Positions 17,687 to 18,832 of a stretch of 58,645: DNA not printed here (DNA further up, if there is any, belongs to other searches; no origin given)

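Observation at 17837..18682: Syntenic DapF carries Ser at both catalytic Cys positions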

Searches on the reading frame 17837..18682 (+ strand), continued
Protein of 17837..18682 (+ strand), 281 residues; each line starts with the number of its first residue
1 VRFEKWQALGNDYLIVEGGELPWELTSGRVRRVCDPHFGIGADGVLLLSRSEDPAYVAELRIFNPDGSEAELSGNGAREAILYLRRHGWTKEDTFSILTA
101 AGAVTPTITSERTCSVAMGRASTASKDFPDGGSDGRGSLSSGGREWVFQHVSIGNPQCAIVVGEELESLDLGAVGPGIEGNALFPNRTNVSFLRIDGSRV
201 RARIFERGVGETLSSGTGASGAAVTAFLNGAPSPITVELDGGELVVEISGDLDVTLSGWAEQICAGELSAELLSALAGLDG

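Call 58: predict_structure(alignment_id=A2)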
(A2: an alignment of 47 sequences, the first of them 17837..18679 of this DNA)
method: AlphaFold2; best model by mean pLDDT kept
length: 281 residues; sequences in the alignment: 47
mean_pLDDT: 91.6   pTM: 0.88
mean pLDDT of the five models: 91.6, 91.1, 90.8, 90.7, 90.7
residues with pLDDT >= 90: 209; 70-90: 63; 50-70: 9; < 50: 0
segments of 3 or more residues with pLDDT < 50: none
pLDDT, mean of each block of 10 residues (from residue 1): 94 93 90 92 95 96 91 92 96 94 92 93 74 84 91 89 95 90 83 97 87 91 97 97 97 96 94 88 55
secondary structure, 60 per line:
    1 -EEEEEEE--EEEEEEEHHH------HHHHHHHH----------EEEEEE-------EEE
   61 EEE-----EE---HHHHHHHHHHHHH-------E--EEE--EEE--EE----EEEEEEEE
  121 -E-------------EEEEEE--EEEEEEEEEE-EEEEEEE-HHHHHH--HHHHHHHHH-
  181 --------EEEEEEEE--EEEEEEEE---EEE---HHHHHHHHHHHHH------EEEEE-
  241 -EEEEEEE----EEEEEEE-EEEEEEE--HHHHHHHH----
elements in order: E2-8 E11-17 H27-34 E45-50 E58-63 H74-86 E97-99 E102-104 E113-120 E136-141 E144-153 E155-161 H163-168 H171-179 E189-196 E199-206 E210-212 H216-228 E235-239 E242-248 E253-259 E261-267 H270-277

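Call 61: find_homologous_proteins(query=A4, max_evalue=1e-20)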
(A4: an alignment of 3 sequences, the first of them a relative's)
Query A4 (3 sequences) (280 aa, profile of the alignment): 8000 proteins with E <= 1e-20 among 8000 candidates; the best 120 are listed.
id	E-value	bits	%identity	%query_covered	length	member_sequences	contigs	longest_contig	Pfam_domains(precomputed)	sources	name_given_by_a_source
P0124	1.6e-150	519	100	100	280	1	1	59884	PF01678.25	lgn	-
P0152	2.2e-127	443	-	-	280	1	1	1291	PF01678.25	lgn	-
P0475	6.9e-127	441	-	-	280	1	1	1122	PF01678.25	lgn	-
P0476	1.5e-126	440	-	-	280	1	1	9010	PF01678.25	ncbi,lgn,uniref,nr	ncbi:diaminopimelate epimerase [Cryobacterium lyxosi]|uniref:Diaminopimelate epimerase n=1 Tax=Cryob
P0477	1.5e-125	437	-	-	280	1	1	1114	PF01678.25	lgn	-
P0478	3.0e-118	413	57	99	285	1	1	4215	PF01678.25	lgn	-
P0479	3.8e-118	412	58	99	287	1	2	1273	PF01678.25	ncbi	-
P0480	3.8e-117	409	59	100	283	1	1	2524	PF01678.25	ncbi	-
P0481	4.9e-117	409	58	95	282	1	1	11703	PF01678.25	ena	-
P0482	9.8e-117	408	57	100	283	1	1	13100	PF01678.25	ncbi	ncbi:MAG TPA: diaminopimelate epimerase [Thermoleophilaceae bacterium]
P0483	1.4e-116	407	58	95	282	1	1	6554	PF01678.25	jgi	-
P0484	2.8e-116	406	59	99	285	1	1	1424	PF01678.25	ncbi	-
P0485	3.0e-116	406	58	99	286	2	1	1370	PF01678.25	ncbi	-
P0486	4.3e-116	406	54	100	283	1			PF01678.25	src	-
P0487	4.3e-116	406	59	99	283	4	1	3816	PF01678.25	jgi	jgi:diaminopimelate epimerase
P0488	5.0e-116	405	58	100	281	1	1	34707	PF01678.25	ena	-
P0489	6.3e-116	405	59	100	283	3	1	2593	PF01678.25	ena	-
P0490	6.8e-116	405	58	100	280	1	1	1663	PF01678.25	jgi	jgi:diaminopimelate epimerase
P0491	8.8e-116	405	58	100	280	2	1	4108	PF01678.25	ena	-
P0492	1.0e-115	404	58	95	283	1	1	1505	PF01678.25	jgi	-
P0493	1.1e-115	404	59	95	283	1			PF01678.25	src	-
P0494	1.4e-115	404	56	100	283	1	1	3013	PF01678.25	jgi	jgi:diaminopimelate epimerase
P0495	1.7e-115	404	57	100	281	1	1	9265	PF01678.25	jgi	jgi:diaminopimelate epimerase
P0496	2.3e-115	403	57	99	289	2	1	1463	PF01678.25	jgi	jgi:diaminopimelate epimerase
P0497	3.1e-115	403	57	100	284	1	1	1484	PF01678.25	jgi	jgi:diaminopimelate epimerase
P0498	3.2e-115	403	59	99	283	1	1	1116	PF01678.25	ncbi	-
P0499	5.1e-115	402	54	100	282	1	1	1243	PF01678.25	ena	-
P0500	5.3e-115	402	57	100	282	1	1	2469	PF01678.25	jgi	jgi:diaminopimelate epimerase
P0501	6.7e-115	402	-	-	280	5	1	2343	PF01678.25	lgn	-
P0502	6.7e-115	402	58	96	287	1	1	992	PF01678.25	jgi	jgi:diaminopimelate epimerase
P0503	7.0e-115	402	56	100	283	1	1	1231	PF01678.25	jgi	jgi:diaminopimelate epimerase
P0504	7.3e-115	402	59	95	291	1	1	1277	PF01678.25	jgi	jgi:diaminopimelate epimerase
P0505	7.7e-115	402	58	99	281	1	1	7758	PF01678.25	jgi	jgi:diaminopimelate epimerase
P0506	8.7e-115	401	57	99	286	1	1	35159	PF01678.25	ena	-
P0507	9.0e-115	401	55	96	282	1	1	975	PF01678.25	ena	-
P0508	9.8e-115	401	57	99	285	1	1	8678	PF01678.25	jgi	jgi:diaminopimelate epimerase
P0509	1.0e-114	401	55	100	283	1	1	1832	PF01678.25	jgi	jgi:diaminopimelate epimerase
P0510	1.1e-114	401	55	99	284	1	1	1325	PF01678.25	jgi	jgi:diaminopimelate epimerase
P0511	1.3e-114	401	56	100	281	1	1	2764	PF01678.25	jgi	jgi:diaminopimelate epimerase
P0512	1.9e-114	400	58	99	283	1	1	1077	PF01678.25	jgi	jgi:diaminopimelate epimerase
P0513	1.9e-114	400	56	100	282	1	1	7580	PF01678.25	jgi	jgi:diaminopimelate epimerase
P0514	2.2e-114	400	58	99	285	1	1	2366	PF01678.25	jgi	jgi:diaminopimelate epimerase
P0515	2.4e-114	400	54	100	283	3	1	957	PF01678.25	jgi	jgi:diaminopimelate epimerase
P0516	2.4e-114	400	58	99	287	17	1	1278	PF01678.25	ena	-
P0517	2.6e-114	400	56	100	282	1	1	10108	PF01678.25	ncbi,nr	ncbi:MAG: diaminopimelate epimerase [Thermoleophilaceae bacterium]|nr:diaminopimelate epimerase [The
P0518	2.8e-114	400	57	100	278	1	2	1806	PF01678.25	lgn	-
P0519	3.4e-114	399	57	100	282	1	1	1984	PF01678.25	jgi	jgi:diaminopimelate epimerase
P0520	3.4e-114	399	57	100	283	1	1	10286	PF01678.25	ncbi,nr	ncbi:MAG TPA: diaminopimelate epimerase [Solirubrobacteraceae bacterium]|nr:diaminopimelate epimeras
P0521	3.5e-114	399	57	100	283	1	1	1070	PF01678.25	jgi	jgi:diaminopimelate epimerase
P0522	3.6e-114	399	56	99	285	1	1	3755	PF01678.25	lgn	-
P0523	3.9e-114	399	57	99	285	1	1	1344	PF01678.25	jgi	jgi:diaminopimelate epimerase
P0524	3.9e-114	399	56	99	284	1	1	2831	PF01678.25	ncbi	-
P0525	4.0e-114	399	56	100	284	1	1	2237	PF01678.25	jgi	jgi:diaminopimelate epimerase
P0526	4.0e-114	399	57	99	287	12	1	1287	PF01678.25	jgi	jgi:diaminopimelate epimerase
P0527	4.2e-114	399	57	99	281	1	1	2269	PF01678.25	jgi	jgi:diaminopimelate epimerase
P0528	4.3e-114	399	54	100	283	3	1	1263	PF01678.25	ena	-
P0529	4.5e-114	399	54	100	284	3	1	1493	PF01678.25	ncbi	-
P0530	4.7e-114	399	58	100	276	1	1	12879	PF01678.25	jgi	jgi:diaminopimelate epimerase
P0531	6.5e-114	398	55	99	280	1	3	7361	PF01678.25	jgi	jgi:diaminopimelate epimerase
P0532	6.9e-114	398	53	99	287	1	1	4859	PF01678.25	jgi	jgi:diaminopimelate epimerase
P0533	7.7e-114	398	54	100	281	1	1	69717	PF01678.25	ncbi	ncbi:MAG TPA: diaminopimelate epimerase [Thermoleophilaceae bacterium]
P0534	8.1e-114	398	56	99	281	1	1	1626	PF01678.25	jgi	jgi:diaminopimelate epimerase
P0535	9.3e-114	398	57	99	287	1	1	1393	PF01678.25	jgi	jgi:diaminopimelate epimerase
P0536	1.1e-113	398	55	99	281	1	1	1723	PF01678.25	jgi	jgi:diaminopimelate epimerase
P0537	1.1e-113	398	56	99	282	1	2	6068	PF01678.25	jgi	jgi:diaminopimelate epimerase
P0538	1.2e-113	398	58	98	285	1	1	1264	PF01678.25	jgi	jgi:diaminopimelate epimerase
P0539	1.2e-113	398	54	100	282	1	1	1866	PF01678.25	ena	-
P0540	1.3e-113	398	57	99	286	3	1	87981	PF01678.25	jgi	jgi:diaminopimelate epimerase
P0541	1.3e-113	397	57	99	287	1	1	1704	PF01678.25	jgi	jgi:diaminopimelate epimerase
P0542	1.4e-113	397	55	100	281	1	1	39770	PF01678.25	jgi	jgi:diaminopimelate epimerase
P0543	1.4e-113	397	56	100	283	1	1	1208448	PF01678.25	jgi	jgi:diaminopimelate epimerase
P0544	1.6e-113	397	55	99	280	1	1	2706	PF01678.25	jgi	jgi:diaminopimelate epimerase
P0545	1.6e-113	397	55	100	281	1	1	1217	PF01678.25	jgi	jgi:diaminopimelate epimerase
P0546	1.7e-113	397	55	100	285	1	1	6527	PF01678.25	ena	-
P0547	1.9e-113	397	55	100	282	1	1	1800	PF01678.25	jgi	jgi:diaminopimelate epimerase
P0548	1.9e-113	397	55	100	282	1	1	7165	PF01678.25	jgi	jgi:diaminopimelate epimerase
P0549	1.9e-113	397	57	96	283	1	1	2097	PF01678.25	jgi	jgi:diaminopimelate epimerase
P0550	1.9e-113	397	57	99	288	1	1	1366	PF01678.25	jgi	jgi:diaminopimelate epimerase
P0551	1.9e-113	397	58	99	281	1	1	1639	PF01678.25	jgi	jgi:diaminopimelate epimerase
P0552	2.0e-113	397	58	100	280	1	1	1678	PF01678.25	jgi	jgi:diaminopimelate epimerase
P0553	2.0e-113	397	56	100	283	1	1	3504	PF01678.25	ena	-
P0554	2.0e-113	397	54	100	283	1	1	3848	PF01678.25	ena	-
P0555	2.1e-113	397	58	99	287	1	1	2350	PF01678.25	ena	-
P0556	2.2e-113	397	55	99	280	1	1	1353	PF01678.25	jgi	jgi:diaminopimelate epimerase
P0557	2.2e-113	397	55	100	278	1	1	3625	PF01678.25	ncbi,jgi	jgi:diaminopimelate epimerase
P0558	2.2e-113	397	54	100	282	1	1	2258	PF01678.25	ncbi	-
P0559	2.2e-113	397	57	100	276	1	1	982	PF01678.25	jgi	jgi:diaminopimelate epimerase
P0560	2.3e-113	397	58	96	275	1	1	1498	PF01678.25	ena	-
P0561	2.3e-113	397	58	99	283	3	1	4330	PF01678.25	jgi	-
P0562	2.6e-113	396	57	99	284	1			PF01678.25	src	-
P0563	2.6e-113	396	56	99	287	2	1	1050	PF01678.25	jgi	jgi:diaminopimelate epimerase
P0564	2.7e-113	396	56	99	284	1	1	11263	PF01678.25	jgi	jgi:diaminopimelate epimerase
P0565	3.2e-113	396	56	96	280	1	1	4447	PF01678.25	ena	-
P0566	3.2e-113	396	56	100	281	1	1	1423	PF01678.25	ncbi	-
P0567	3.2e-113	396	54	100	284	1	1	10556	PF01678.25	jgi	jgi:diaminopimelate epimerase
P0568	3.2e-113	396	54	100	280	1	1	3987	PF01678.25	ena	-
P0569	3.3e-113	396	57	99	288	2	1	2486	PF01678.25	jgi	jgi:diaminopimelate epimerase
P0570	3.4e-113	396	56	100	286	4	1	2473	PF01678.25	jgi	jgi:diaminopimelate epimerase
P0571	3.4e-113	396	56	100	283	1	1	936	PF01678.25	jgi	jgi:diaminopimelate epimerase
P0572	3.4e-113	396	55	99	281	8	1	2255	PF01678.25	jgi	jgi:diaminopimelate epimerase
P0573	3.4e-113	396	54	100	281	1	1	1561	PF01678.25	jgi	jgi:diaminopimelate epimerase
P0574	3.6e-113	396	56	100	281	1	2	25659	PF01678.25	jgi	jgi:diaminopimelate epimerase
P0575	3.7e-113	396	57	99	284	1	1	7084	PF01678.25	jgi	jgi:diaminopimelate epimerase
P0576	3.8e-113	396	56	99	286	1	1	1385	PF01678.25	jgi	-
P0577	3.8e-113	396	57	100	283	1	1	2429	PF01678.25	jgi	jgi:diaminopimelate epimerase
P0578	4.0e-113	396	56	99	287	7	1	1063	PF01678.25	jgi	jgi:diaminopimelate epimerase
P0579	4.3e-113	396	56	99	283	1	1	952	PF01678.25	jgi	jgi:diaminopimelate epimerase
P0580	4.4e-113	396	55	100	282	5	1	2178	PF01678.25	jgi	jgi:diaminopimelate epimerase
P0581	4.4e-113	396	56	100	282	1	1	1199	PF01678.25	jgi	jgi:diaminopimelate epimerase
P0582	4.5e-113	396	55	100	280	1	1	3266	PF01678.25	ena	-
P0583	4.7e-113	396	57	95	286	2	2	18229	PF01678.25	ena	-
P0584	4.7e-113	396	55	99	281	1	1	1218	PF01678.25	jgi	jgi:diaminopimelate epimerase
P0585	4.7e-113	396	56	99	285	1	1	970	PF01678.25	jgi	jgi:diaminopimelate epimerase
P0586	4.8e-113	396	56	99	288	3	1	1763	PF01678.25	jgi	jgi:diaminopimelate epimerase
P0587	4.8e-113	396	54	100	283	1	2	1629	PF01678.25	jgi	jgi:diaminopimelate epimerase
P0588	5.1e-113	396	55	99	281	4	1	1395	PF01678.25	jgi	jgi:diaminopimelate epimerase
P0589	5.1e-113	396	57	100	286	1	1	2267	PF01678.25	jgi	jgi:diaminopimelate epimerase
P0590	5.2e-113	396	54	100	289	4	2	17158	PF01678.25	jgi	jgi:diaminopimelate epimerase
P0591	5.2e-113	396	58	95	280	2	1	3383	PF01678.25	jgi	jgi:diaminopimelate epimerase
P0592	5.3e-113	395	57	100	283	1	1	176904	PF01678.25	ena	-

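Call 62: fold_search(model_id=the predicted structure, library=pdb)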
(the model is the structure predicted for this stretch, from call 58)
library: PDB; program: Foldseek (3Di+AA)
matches with E <= 10: 582; with E <= 0.001: 106
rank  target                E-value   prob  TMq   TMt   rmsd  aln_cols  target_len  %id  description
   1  8qzy_A                1.4e-29  1.00  0.87  0.89   2.4       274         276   30  Structural and biochemical characterization of diaminopimelate epimerase from Pseudomonas aeruginosa (released 2024-11-06)
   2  9mro_A                6.3e-29  1.00  0.86  0.86   2.6       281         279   33  Crystal structures of a cyanobacterial DAP epimerase bound to either D,L-aziDAP or D,L-alpha-methyl DAP (released 2025-07-16)
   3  1bwz                  6.3e-29  1.00  0.82  0.84   3.0       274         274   30  DIAMINOPIMELATE EPIMERASE FROM HEMOPHILUS INFLUENZAE (released 1998-12-16)
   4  4ijz_A                8.4e-29  1.00  0.86  0.88   2.6       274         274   30  Crystal structure of diaminopimelate epimerase from Escherichia coli (released 2013-02-20)
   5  7vdy_A                1.1e-28  1.00  0.87  0.86   2.1       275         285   28  Crystal structure of O-ureidoserine racemase (released 2021-12-15)
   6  2q9h                  1.8e-28  1.00  0.83  0.85   3.0       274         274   30  Crystal structure of the C73S mutant of diaminopimelate epimerase (released 2007-10-23)
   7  7vdy_B                3.1e-28  1.00  0.87  0.87   2.2       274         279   28  Crystal structure of O-ureidoserine racemase (released 2021-12-15)
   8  4ik0_B                8.0e-28  1.00  0.88  0.89   2.3       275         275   30  Crystal structure of diaminopimelate epimerase Y268A mutant from Escherichia coli (released 2013-02-20)
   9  4ik0_A                1.2e-27  1.00  0.86  0.88   2.6       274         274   30  Crystal structure of diaminopimelate epimerase Y268A mutant from Escherichia coli (released 2013-02-20)
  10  2q9j                  1.3e-27  1.00  0.82  0.84   3.1       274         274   30  Crystal structure of the C217S mutant of diaminopimelate epimerase (released 2007-10-23)
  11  5ha4_B                1.6e-27  1.00  0.89  0.89   2.3       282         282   31  Structure of a diaminopimelate epimerase from Acinetobacter baumannii (released 2016-01-27)
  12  4ijz_B                1.9e-27  1.00  0.88  0.89   2.4       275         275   29  Crystal structure of diaminopimelate epimerase from Escherichia coli (released 2013-02-20)
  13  5ha4_A                2.2e-27  1.00  0.89  0.89   2.3       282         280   31  Structure of a diaminopimelate epimerase from Acinetobacter baumannii (released 2016-01-27)
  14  6vck_A                2.6e-27  1.00  0.76  0.78   4.0       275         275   30  Crystal structure of E.coli RppH-DapF in complex with GDP, Mg2+ and F- (released 2020-02-05)
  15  1gqz                  4.2e-27  1.00  0.83  0.85   2.9       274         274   30  Refinement of Haemophilus influenzae Diaminopimelate epimerase at 1.7A (released 2003-06-12)
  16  6d13_A                4.7e-27  1.00  0.88  0.90   2.2       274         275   30  Crystal structure of E.coli RppH-DapF complex (released 2018-05-23)
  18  8qzy_B                1.0e-26  1.00  0.87  0.88   2.2       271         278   31  Structural and biochemical characterization of diaminopimelate epimerase from Pseudomonas aeruginosa (released 2024-11-06)
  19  3ejx_D                7.1e-26  1.00  0.84  0.79   2.8       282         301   33  Crystal structure of diaminopimelate epimerase from Arabidopsis thaliana in complex with LL-AziDAP (released 2009-02-17)
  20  3ejx_B                7.1e-26  1.00  0.83  0.81   3.0       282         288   32  Crystal structure of diaminopimelate epimerase from Arabidopsis thaliana in complex with LL-AziDAP (released 2009-02-17)
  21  3ejx_A                1.2e-25  1.00  0.84  0.82   3.0       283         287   33  Crystal structure of diaminopimelate epimerase from Arabidopsis thaliana in complex with LL-AziDAP (released 2009-02-17)
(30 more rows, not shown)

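Call 64: find_encoding_contigs(protein=P0476, flank=9000, max_places=2)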
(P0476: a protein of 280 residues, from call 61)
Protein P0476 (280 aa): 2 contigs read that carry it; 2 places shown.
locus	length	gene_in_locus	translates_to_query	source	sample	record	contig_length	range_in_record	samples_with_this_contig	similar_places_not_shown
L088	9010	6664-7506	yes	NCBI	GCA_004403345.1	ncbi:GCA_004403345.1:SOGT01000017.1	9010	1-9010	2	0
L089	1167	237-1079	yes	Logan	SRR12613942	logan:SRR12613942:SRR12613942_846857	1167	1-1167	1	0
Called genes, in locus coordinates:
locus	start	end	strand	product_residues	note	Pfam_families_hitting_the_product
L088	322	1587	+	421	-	-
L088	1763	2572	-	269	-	PF04439:Adenyl_transf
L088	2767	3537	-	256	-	PF00583:Acetyltransf_1, PF13673:Acetyltransf_10, PF13508:Acetyltransf_7, PF03992:ABM (weak)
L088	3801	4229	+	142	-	-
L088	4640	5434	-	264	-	PF01209:Ubie_methyltran, PF13489:Methyltransf_23, PF07021:MetW (weak), PF05219:DREV (weak), PF13847:Methyltransf_31, PF08241:Methyltransf_11, PF08242:Methyltransf_12, PF13649:Methyltransf_25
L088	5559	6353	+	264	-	PF13560:HTH_31, PF01381:HTH_3 (weak), PF17765:MLTR_LBD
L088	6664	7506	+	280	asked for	PF01678:DAP_epimerase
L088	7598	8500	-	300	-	PF21863:HTH_67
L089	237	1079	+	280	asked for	PF01678:DAP_epimerase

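Call 65: find_encoding_contigs(protein=P0124, flank=8000, max_places=1)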
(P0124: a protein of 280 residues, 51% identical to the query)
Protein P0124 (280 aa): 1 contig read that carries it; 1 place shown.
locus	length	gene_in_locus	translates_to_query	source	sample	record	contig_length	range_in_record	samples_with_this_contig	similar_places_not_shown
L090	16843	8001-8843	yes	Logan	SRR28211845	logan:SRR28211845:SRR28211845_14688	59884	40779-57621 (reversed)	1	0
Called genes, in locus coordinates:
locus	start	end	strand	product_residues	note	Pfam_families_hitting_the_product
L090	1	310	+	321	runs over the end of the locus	PF00924:MS_channel_2nd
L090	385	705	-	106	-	PF13828:DUF4190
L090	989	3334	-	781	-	PF12704:MacB_PCD (faint), PF02687:FtsX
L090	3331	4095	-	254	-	PF00005:ABC_tran, PF13555:AAA_29 (faint)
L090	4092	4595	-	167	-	PF03551:PadR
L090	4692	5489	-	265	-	PF00106:adh_short, PF01370:Epimerase, PF08659:KR, PF13460:NAD_binding_10 (weak), PF13561:adh_short_C2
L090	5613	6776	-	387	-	PF08495:FIST, PF10442:FIST_C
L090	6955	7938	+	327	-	PF01715:IPPT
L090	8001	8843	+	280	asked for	PF01678:DAP_epimerase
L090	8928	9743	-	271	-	PF14805:THDPS_N_2, PF00132:Hexapep (weak), PF14602:Hexapep_2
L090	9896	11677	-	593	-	-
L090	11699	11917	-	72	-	-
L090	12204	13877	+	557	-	PF17957:Big_7 (faint)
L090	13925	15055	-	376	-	PF00155:Aminotran_1_2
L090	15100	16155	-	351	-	PF01546:Peptidase_M20, PF07687:M20_dimer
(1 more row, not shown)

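Call 71: find_encoding_contigs(protein=P0449, flank=6000, max_places=1)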
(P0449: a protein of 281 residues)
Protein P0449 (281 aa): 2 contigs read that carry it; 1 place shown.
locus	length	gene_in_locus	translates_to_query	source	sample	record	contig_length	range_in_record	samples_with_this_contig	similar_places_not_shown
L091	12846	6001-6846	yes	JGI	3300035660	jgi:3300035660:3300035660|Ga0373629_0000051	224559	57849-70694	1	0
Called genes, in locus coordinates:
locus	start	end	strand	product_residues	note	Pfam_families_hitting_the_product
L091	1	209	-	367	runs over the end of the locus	PF01408:GFO_IDH_MocA, PF02894:GFO_IDH_MocA_C, PF22725:GFO_IDH_MocA_C3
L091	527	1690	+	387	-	PF01808:AICARFT_IMPCHas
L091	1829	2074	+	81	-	PF02604:PhdYeFM_antitox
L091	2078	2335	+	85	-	PF05016:ParE_toxin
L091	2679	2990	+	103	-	-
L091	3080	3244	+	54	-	-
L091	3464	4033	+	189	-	PF04326:SLFN_AlbA_2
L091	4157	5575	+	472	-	-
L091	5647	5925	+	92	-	PF20619:DUF6804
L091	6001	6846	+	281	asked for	PF01678:DAP_epimerase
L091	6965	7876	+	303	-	PF00398:RrnaAD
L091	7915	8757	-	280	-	PF05531:NPV_P10 (faint)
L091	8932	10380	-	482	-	PF13641:Glyco_tranf_2_3, PF00535:Glycos_transf_2, PF13632:Glyco_trans_2_3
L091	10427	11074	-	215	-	-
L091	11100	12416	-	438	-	PF00994:MoCF_biosynth, PF18146:CinA_KH, PF02464:CinA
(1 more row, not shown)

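Call 72: find_encoding_contigs(protein=P0401, flank=6000, max_places=1)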
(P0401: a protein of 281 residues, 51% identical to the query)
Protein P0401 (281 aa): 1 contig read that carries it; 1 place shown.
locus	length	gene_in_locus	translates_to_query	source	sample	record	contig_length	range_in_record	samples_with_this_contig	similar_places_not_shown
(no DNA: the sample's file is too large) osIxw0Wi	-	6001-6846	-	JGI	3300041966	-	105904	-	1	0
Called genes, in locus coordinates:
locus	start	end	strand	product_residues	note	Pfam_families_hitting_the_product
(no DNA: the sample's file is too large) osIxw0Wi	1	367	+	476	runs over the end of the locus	PF00072:Response_reg, PF00158:Sigma54_activat, PF01078:Mg_chelatase (weak), PF14532:Sigma54_activ_2, PF00004:AAA (weak), PF07724:AAA_2 (weak), PF25601:AAA_lid_14, PF02954:HTH_8, +1 more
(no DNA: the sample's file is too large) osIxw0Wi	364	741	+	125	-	-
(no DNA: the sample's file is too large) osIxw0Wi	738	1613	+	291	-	PF00494:SQS_PSY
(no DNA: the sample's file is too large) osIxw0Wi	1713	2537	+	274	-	PF04794:YdjC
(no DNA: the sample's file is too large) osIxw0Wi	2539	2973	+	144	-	PF00892:EamA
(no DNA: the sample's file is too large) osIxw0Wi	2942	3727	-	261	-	PF01048:PNP_UDP_1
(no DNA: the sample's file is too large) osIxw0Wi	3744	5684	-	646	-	PF13249:SQHop_cyclase_N, PF00432:Prenyltrans (faint), PF13243:SQHop_cyclase_C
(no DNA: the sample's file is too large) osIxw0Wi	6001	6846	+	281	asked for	PF01678:DAP_epimerase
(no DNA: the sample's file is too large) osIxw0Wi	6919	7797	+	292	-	PF00701:DHDPS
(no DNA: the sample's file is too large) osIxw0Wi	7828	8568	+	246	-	PF01113:DapB_N, PF05173:DapB_C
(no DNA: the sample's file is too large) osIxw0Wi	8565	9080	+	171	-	PF01288:HPPK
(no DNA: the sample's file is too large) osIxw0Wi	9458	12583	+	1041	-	PF07635:PSCyt1, PF07583:PSCyt2, PF07587:PSD1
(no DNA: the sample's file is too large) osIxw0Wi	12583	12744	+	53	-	-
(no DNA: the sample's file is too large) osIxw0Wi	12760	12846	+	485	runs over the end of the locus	PF07394:DUF1501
